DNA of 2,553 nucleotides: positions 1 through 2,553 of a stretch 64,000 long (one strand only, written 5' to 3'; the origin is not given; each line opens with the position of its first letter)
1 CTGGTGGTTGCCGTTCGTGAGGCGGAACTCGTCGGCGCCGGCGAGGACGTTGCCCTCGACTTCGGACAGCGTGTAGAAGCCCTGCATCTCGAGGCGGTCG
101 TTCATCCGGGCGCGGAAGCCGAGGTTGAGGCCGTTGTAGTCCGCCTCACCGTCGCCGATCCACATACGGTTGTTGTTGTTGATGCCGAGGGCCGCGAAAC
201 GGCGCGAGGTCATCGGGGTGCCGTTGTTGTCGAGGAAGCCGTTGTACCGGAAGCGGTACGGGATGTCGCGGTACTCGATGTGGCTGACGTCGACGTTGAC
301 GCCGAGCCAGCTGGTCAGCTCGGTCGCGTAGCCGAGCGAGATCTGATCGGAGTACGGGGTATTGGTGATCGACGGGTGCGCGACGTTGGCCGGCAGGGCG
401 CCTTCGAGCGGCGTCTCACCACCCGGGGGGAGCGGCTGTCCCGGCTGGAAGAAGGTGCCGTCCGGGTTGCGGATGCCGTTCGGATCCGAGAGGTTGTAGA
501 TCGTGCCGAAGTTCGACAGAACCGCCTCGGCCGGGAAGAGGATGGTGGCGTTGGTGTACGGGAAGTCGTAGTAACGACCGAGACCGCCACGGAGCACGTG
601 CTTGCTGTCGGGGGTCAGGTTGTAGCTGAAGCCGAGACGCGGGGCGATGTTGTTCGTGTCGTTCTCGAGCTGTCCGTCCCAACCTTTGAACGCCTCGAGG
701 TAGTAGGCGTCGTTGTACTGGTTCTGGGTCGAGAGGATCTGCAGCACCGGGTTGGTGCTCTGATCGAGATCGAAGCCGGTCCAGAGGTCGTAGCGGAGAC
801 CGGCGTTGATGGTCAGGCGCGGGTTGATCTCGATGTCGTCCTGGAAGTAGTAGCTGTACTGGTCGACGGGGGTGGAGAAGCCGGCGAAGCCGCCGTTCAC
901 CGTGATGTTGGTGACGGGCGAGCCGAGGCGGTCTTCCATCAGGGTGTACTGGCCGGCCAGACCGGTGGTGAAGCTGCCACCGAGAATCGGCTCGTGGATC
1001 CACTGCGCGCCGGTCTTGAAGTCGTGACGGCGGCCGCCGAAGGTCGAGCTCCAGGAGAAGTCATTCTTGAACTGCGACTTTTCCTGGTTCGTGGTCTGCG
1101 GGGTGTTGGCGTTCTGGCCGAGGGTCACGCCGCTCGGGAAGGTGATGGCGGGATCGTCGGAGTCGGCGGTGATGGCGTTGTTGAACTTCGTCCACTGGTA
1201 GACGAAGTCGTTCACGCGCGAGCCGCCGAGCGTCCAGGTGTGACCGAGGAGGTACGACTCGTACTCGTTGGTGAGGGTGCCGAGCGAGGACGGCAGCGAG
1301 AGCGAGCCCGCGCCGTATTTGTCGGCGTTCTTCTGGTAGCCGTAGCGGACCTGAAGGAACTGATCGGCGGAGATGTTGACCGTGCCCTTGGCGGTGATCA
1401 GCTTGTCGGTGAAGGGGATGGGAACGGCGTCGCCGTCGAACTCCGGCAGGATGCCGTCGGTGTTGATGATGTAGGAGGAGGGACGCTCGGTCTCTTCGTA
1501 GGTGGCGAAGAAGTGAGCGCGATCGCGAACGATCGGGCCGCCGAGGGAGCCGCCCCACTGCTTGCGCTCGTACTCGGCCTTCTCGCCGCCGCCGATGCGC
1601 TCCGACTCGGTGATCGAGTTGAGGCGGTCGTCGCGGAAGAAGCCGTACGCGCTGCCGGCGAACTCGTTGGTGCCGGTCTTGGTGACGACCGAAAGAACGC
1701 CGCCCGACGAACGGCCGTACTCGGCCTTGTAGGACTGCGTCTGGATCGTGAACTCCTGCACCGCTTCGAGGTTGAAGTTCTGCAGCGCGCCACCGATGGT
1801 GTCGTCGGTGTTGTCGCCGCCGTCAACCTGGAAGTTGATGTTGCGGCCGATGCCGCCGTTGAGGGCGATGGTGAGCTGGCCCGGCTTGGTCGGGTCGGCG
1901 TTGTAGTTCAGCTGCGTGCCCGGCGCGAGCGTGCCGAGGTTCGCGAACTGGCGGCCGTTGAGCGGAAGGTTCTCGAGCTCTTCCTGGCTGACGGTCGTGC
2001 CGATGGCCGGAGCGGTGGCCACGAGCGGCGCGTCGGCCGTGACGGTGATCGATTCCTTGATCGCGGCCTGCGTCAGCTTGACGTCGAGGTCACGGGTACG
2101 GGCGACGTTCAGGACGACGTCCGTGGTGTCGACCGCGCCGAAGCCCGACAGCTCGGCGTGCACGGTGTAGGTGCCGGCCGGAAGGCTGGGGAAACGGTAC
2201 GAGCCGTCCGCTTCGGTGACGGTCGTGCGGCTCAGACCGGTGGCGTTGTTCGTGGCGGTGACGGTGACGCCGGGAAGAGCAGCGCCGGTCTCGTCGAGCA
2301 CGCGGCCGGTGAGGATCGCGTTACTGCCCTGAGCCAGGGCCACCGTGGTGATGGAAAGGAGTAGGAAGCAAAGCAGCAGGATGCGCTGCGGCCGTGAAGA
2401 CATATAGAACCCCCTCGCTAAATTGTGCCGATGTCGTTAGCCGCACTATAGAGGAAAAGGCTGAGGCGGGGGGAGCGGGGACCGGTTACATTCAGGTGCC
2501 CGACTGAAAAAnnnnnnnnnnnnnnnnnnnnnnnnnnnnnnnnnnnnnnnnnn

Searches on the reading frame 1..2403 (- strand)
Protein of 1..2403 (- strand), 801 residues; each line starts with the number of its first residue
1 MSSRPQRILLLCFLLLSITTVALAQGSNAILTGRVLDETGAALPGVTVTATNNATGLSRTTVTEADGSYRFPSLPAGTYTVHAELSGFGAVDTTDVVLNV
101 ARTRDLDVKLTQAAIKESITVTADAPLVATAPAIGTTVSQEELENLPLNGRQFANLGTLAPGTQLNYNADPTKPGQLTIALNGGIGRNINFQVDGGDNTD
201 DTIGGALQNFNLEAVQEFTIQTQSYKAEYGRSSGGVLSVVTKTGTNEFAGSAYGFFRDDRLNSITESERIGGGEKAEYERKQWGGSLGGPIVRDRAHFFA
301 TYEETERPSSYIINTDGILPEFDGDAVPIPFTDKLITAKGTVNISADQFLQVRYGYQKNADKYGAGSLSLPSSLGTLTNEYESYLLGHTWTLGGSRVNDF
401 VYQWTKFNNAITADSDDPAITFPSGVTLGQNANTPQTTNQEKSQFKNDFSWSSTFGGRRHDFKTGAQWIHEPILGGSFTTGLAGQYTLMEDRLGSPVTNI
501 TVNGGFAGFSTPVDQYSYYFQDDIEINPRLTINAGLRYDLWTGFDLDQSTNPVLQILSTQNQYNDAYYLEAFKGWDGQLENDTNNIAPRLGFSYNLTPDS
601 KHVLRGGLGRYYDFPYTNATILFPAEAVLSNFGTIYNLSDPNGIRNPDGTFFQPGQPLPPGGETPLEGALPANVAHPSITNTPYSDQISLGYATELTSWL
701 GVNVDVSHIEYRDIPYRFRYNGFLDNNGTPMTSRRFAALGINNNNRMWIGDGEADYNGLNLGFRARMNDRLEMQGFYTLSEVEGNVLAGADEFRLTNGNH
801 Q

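Call 21: search_protein_families(library=pfam, proteins=[window:1-2403:-], max_evalue=0.001)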
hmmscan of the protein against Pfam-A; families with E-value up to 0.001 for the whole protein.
window:1-2403:- (801 aa): 7 families
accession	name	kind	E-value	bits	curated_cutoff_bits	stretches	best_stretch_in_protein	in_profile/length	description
PF25183.1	OMP_b-brl_4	-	5.2e-57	194.3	30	2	334-785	155-634/838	Outer membrane beta barrel domain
PF13620.12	CarboxypepD_reg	-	3.4e-22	79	32.3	1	31-111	2-82/82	Carboxypeptidase regulatory-like domain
PF00593.30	TonB_dep_Rec_b-barrel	-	2.5e-13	51.1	27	1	343-771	8-338/436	TonB dependent receptor-like, beta-barrel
PF13715.12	CarbopepD_reg_2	-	1.8e-09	38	32.2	1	31-115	1-81/88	CarboxypepD_reg-like domain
PF17210.9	SdrD_B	-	3.4e-07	30.9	29.7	1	37-113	18-92/112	SdrD B-like domain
PF02369.22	Big_1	-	1.1e-05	25.9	34.9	1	20-87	9-82/93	Bacterial Ig-like domain (group 1)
PF17802.7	SpaA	-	0.00054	20.5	23.1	0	37-88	9-65/91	Prealbumin-like fold domain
